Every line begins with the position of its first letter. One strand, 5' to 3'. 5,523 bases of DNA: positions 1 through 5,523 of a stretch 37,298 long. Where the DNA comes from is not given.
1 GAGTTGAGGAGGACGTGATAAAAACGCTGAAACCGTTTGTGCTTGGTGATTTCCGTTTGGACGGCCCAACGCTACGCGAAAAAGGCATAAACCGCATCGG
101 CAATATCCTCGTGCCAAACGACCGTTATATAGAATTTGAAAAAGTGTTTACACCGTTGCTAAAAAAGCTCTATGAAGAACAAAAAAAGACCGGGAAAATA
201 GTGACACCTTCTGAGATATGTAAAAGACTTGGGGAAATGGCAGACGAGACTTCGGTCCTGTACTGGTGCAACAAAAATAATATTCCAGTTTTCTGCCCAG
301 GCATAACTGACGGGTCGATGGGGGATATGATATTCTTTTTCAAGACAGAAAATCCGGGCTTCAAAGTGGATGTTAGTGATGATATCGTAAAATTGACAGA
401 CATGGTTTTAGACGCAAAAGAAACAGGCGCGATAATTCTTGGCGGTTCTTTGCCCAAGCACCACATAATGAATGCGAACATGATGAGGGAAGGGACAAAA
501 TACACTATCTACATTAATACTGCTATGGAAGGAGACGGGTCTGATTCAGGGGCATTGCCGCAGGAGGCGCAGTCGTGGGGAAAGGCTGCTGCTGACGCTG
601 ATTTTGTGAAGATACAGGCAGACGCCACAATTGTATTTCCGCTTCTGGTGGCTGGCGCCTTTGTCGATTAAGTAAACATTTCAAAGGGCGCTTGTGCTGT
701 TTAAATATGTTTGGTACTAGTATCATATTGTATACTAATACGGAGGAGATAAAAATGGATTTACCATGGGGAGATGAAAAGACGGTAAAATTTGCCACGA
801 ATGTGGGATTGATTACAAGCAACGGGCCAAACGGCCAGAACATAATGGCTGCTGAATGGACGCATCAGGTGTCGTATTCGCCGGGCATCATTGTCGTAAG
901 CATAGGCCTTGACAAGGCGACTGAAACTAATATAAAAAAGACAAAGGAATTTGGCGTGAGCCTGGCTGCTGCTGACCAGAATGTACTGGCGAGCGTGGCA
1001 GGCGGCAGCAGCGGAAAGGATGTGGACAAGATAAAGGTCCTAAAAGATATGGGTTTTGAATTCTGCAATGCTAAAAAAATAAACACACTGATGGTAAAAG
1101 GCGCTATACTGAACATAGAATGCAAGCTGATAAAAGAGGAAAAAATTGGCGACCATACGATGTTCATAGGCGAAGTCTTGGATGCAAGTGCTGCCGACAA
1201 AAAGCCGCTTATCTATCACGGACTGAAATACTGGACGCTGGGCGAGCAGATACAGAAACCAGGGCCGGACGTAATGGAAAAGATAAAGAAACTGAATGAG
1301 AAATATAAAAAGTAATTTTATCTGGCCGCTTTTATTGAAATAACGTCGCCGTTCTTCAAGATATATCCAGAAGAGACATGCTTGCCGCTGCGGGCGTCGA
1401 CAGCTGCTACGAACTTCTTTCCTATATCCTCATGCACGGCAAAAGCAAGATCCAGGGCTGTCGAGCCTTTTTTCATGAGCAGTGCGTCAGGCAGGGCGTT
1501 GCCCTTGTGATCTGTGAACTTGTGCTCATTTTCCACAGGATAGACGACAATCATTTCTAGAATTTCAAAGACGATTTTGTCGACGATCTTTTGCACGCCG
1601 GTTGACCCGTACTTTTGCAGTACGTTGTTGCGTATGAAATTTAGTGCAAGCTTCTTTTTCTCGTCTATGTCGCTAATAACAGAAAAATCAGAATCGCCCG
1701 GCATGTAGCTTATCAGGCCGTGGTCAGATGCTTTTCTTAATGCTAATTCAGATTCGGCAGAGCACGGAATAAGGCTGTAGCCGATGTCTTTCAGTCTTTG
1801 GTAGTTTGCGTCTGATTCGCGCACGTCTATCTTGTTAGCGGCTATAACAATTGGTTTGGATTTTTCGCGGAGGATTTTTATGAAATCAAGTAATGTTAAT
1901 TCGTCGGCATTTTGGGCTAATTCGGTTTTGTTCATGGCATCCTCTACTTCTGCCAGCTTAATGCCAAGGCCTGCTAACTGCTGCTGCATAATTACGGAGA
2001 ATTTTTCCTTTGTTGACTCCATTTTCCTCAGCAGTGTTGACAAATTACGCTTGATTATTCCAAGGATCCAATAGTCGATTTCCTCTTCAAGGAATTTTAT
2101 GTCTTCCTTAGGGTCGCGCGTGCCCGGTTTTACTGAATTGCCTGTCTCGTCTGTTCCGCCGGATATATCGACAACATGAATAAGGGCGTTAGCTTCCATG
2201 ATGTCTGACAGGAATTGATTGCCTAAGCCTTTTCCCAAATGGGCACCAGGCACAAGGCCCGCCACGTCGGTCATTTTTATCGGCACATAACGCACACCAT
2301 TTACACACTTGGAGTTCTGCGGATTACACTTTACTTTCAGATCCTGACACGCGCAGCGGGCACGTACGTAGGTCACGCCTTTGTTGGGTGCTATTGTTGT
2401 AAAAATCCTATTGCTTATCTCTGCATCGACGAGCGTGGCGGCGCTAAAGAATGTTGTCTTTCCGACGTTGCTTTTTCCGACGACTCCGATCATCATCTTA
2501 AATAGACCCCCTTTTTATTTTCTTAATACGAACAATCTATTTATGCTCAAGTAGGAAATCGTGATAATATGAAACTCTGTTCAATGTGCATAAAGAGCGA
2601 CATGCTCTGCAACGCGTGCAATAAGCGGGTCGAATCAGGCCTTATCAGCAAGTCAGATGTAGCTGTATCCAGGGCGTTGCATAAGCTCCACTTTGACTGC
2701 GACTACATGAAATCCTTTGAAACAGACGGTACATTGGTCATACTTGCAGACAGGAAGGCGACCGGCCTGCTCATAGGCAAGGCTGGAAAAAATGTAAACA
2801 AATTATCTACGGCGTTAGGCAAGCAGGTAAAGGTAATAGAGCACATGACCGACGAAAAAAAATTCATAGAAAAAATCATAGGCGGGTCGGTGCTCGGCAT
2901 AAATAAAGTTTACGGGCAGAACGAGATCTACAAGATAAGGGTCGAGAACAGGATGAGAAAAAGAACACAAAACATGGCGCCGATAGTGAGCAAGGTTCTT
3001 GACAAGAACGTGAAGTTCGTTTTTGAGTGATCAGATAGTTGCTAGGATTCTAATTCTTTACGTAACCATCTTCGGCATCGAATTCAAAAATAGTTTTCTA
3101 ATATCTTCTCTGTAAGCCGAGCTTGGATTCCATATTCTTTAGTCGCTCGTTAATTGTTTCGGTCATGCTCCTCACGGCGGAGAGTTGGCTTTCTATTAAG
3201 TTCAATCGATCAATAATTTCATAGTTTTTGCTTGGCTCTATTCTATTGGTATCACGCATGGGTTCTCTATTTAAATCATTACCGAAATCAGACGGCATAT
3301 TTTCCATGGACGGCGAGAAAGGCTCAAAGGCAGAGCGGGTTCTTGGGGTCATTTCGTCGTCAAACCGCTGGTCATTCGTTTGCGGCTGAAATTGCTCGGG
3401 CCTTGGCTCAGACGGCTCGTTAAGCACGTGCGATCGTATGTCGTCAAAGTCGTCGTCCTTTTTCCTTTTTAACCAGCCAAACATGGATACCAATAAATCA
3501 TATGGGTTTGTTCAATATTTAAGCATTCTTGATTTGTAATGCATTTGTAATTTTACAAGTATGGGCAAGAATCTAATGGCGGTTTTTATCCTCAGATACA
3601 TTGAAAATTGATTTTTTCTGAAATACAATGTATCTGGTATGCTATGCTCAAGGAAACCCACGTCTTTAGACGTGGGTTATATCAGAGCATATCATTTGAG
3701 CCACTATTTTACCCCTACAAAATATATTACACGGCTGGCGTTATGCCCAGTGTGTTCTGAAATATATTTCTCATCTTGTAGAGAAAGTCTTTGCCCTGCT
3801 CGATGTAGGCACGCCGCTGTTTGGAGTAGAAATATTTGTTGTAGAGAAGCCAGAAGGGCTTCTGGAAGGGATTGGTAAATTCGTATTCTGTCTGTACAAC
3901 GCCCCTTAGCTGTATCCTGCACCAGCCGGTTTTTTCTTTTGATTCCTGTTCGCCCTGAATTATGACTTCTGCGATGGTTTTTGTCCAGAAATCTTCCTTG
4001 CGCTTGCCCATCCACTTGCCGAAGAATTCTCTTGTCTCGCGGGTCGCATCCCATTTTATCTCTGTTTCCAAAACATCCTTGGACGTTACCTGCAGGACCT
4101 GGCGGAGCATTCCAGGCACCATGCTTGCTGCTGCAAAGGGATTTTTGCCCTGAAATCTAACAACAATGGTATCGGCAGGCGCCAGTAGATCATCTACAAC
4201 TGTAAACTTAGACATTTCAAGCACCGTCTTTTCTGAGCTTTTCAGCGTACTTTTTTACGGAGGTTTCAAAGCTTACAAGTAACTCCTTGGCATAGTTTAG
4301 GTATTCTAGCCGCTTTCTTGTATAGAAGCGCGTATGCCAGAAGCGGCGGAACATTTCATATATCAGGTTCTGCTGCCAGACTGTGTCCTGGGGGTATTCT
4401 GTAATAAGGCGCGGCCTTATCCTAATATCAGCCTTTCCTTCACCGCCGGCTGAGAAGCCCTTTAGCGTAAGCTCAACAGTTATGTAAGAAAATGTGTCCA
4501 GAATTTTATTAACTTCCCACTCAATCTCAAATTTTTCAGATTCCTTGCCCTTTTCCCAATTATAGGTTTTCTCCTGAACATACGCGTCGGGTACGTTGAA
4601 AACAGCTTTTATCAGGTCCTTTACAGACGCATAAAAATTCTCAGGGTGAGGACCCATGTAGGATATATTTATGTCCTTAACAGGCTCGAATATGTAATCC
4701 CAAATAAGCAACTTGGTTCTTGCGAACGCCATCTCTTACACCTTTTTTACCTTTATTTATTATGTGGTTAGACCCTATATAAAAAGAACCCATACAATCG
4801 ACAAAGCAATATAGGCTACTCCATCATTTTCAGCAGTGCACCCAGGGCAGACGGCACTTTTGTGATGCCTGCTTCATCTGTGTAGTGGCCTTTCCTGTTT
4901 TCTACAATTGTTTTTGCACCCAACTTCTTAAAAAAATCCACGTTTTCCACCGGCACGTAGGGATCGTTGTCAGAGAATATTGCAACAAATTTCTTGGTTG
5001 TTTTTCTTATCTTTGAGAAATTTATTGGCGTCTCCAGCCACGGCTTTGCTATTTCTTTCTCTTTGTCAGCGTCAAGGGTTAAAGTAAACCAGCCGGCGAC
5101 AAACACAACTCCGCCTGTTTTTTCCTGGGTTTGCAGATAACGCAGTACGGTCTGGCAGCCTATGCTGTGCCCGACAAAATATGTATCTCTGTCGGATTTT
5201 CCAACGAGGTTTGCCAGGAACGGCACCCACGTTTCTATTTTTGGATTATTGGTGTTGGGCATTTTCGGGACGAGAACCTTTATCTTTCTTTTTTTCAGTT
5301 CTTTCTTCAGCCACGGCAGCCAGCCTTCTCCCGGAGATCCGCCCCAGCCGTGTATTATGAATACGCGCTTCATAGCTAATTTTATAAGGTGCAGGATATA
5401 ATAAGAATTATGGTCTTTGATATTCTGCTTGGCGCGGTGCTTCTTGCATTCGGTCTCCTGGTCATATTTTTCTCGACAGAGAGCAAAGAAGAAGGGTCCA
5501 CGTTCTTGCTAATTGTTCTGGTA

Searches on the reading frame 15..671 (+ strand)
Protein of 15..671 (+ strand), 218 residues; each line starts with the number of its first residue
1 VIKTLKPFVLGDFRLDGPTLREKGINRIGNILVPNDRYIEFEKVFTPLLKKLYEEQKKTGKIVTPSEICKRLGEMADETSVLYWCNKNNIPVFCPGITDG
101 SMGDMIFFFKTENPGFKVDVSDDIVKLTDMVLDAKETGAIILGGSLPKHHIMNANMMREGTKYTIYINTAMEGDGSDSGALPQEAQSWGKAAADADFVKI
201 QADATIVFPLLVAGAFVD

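Call 75: search_protein_families(library=pfam, proteins=[window:15-671:+], max_evalue=0.001)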
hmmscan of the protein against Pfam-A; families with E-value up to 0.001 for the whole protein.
window:15-671:+ (218 aa): 1 family
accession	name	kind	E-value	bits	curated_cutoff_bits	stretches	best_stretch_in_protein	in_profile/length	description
PF01916.23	DS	-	1.3e-79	268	27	1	1-214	74-287/288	Deoxyhypusine synthase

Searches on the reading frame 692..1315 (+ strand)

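Call 75: search_protein_families(library=pfam, proteins=[window:692-1315:+], max_evalue=0.001)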
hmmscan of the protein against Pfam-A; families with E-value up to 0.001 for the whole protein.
window:692-1315:+ (207 aa): 1 family
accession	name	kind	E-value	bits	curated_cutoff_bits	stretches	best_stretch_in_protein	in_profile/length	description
PF01613.24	Flavin_Reduct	-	1.7e-29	103.4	27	1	33-181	3-150/153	Flavin reductase like domain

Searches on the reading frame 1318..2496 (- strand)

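Call 75: search_protein_families(library=pfam, proteins=[window:1318-2496:-], max_evalue=0.001)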
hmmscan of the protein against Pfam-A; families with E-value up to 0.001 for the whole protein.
window:1318-2496:- (392 aa): 4 families
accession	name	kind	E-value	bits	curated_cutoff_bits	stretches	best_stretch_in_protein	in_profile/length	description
PF08438.16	YGR210-like_G4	-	1.6e-35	122.3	24.7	1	219-323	1-108/108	Obg-like GTPase YGR210-like, G4 motif-containing domain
PF01926.29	MMR_HSR1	-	1.3e-14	54.7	21.9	1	3-118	2-86/113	50S ribosome-binding GTPase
PF02824.27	TGS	-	4.3e-10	39.9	22.2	1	335-389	5-59/60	TGS domain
PF02421.24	FeoB_N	-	0.00024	21.1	27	0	3-43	3-43/156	Ferrous iron transport protein B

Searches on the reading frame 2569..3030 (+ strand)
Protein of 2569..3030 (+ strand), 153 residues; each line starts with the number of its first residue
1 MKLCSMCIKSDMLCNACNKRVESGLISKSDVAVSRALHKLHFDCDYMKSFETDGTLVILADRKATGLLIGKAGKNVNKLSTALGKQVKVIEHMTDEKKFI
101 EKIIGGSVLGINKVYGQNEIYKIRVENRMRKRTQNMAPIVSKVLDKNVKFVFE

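Call 75: search_protein_families(library=pfam, proteins=[window:2569-3030:+], max_evalue=0.001)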
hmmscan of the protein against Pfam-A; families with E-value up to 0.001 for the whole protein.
window:2569-3030:+ (153 aa): 2 families
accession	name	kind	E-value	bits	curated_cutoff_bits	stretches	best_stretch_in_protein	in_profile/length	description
PF13184.12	KH_5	-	2.6e-05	24.7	27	1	57-104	7-59/69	NusA-like KH domain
PF07650.23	KH_2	-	0.00019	21.6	22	1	64-93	35-64/78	KH domain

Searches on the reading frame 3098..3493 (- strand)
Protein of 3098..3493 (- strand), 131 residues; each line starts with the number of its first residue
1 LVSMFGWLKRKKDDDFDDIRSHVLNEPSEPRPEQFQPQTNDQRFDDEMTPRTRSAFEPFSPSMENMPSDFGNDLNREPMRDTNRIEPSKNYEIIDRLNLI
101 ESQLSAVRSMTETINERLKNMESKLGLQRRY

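Call 21: search_protein_families(library=pfam, proteins=[window:3098-3493:-], max_evalue=0.01)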
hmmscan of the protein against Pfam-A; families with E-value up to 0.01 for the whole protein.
window:3098-3493:- (131 aa): 0 families

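Call 59: search_protein_families(library=ncbifam, proteins=[window:3098-3493:-], max_evalue=1)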
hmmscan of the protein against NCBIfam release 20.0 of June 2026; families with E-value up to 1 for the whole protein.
window:3098-3493:- (131 aa): 1 family
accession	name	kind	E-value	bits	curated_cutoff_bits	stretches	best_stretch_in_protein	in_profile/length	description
NF038218.1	IcmG_DotF_IVB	equivalog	0.11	12.1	200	1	62-125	91-154/266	type IVB secretion system protein IcmG/DotF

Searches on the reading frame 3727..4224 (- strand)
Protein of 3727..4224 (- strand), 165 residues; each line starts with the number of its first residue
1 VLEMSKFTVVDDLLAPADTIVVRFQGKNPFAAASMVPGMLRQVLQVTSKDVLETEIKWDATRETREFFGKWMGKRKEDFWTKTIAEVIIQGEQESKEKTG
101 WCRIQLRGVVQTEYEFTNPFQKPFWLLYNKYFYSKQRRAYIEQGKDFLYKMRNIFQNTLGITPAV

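Call 21: search_protein_families(library=pfam, proteins=[window:3727-4224:-], max_evalue=0.01)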
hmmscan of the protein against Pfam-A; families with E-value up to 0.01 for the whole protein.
window:3727-4224:- (165 aa): 0 families

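Call 59: search_protein_families(library=ncbifam, proteins=[window:3727-4224:-], max_evalue=1)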
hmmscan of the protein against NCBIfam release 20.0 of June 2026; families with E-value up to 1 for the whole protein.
window:3727-4224:- (165 aa): 1 family
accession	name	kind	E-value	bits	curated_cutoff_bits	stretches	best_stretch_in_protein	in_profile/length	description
TIGR00563.1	rsmB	equivalog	0.011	14.9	269.05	1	33-93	110-169/437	16S rRNA (cytosine(967)-C(5))-methyltransferase RsmB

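Call 65: search_protein_families(library=padloc, proteins=[window:3727-4224:-], max_evalue=0.1)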
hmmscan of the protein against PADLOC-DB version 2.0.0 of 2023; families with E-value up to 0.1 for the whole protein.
window:3727-4224:- (165 aa): 3 families
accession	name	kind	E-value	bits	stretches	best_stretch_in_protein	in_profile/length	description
PDLC01140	Unk_02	-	0.0023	15.4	1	21-99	87-156/252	Unknown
PDLC02110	Cas7_IIId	-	0.003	15.8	1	15-74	23-70/171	-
PDLC04747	PDC-M63B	-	0.017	12.4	1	40-91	183-232/309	-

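Call 66: search_protein_families(library=phrogs, proteins=[window:3727-4224:-], max_evalue=0.1)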
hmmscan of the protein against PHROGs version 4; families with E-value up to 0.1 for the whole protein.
window:3727-4224:- (165 aa): 1 family
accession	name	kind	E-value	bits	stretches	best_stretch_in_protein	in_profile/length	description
phrog_23404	-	unknown function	0.0051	17.8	1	9-83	32-107/114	-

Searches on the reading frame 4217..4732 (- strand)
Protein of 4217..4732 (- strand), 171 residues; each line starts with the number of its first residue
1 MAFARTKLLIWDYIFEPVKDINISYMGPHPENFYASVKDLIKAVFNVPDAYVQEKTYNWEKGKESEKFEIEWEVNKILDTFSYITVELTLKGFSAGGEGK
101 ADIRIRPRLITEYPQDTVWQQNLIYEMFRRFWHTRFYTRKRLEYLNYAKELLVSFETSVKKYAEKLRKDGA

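Call 21: search_protein_families(library=pfam, proteins=[window:4217-4732:-], max_evalue=0.01)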
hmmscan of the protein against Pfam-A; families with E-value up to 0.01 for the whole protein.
window:4217-4732:- (171 aa): 0 families

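Call 59: search_protein_families(library=ncbifam, proteins=[window:4217-4732:-], max_evalue=1)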
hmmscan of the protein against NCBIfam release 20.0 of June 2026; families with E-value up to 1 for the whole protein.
window:4217-4732:- (171 aa): 0 families

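Call 65: search_protein_families(library=padloc, proteins=[window:4217-4732:-], max_evalue=0.1)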
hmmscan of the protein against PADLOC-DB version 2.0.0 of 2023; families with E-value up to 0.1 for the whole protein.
window:4217-4732:- (171 aa): 0 families

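Call 66: search_protein_families(library=phrogs, proteins=[window:4217-4732:-], max_evalue=0.1)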
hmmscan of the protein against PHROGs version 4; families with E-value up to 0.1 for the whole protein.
window:4217-4732:- (171 aa): 0 families

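Call 84: search_solved_structures(query=A3, max_evalue=10)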
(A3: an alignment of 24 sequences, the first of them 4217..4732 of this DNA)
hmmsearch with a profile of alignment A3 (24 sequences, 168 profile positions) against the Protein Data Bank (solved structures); distinct sequences matched with E-value up to 10: 3.
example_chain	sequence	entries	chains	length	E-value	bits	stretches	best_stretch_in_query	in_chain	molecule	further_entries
9r2r_A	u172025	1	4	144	0.29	14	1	24-67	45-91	M7r1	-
2atz_A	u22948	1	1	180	0.92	12.4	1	14-42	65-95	H. pylori predicted coding region HP0184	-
4g23_A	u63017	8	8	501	1.5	11.7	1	20-79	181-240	Pentatricopeptide repeat-containing protein At2g32230, mitochondrial | Proteinaceous RNase P 1, chloroplastic/mitochondrial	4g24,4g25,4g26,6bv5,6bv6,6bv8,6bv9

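Call 85: find_homologous_proteins(query=A3, max_evalue=0.001)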
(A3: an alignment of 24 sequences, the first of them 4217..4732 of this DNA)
Query A3 (24 sequences) (171 aa, profile of the alignment): 789 proteins with E <= 0.001 among 1790 candidates; the best 120 are listed.
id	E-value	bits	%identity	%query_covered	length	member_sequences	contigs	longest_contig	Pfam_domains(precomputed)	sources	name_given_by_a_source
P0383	7.6e-78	278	69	98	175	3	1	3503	-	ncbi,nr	ncbi:MAG: hypothetical protein HY513_04425 [Candidatus Aenigmarchaeota archaeon]|nr:hypothetical pro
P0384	1.7e-77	277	72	99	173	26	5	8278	-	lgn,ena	-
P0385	3.0e-77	276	71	99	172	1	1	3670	-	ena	-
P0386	3.6e-77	276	68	100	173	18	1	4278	-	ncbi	-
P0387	3.9e-77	276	67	100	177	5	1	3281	-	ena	-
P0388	1.2e-76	274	73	98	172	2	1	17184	-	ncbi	-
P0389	1.2e-76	274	67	100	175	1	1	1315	-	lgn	-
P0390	1.4e-76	274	77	98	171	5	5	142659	-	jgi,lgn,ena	jgi:hypothetical protein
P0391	1.8e-76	273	65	99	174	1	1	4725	-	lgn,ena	-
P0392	2.5e-76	273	75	100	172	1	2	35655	-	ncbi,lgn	-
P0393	2.7e-76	273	65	99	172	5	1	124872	-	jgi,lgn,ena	-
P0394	2.8e-76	273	70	98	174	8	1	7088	-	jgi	jgi:hypothetical protein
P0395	4.1e-76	272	68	100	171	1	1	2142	-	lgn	-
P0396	5.4e-76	272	68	98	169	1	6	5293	-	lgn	-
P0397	5.6e-76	272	64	98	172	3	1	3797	-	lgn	-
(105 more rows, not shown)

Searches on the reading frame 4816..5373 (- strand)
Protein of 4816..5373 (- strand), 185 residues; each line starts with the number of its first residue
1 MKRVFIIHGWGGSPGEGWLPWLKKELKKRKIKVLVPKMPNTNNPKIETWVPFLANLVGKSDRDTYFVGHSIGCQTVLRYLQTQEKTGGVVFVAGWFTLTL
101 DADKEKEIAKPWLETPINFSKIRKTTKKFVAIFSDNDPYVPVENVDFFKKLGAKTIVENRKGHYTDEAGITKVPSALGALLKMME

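Call 21: search_protein_families(library=pfam, proteins=[window:4816-5373:-], max_evalue=0.01)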
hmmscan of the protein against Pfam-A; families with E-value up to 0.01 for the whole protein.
window:4816-5373:- (185 aa): 6 families
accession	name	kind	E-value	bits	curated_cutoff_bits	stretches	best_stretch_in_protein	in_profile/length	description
PF06821.19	Ser_hydrolase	-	1.5e-22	80.8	22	1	5-177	2-167/172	Serine hydrolase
PF12697.13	Abhydrolase_6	-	6.5e-06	27.4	26.3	1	4-100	1-100/217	Alpha/beta hydrolase family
PF00561.26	Abhydrolase_1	-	8.4e-06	26.1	25.8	0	61-104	68-114/245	alpha/beta hydrolase fold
PF10230.15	LIDHydrolase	-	6.8e-05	23.2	27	0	47-86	66-108/262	Lipid-droplet associated hydrolase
PF08538.16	DUF1749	-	0.00086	18.9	24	0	46-86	87-129/299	Protein of unknown function (DUF1749)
PF12146.15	Hydrolase_4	-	0.007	16.1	27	0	61-122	75-139/239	Serine aminopeptidase, S33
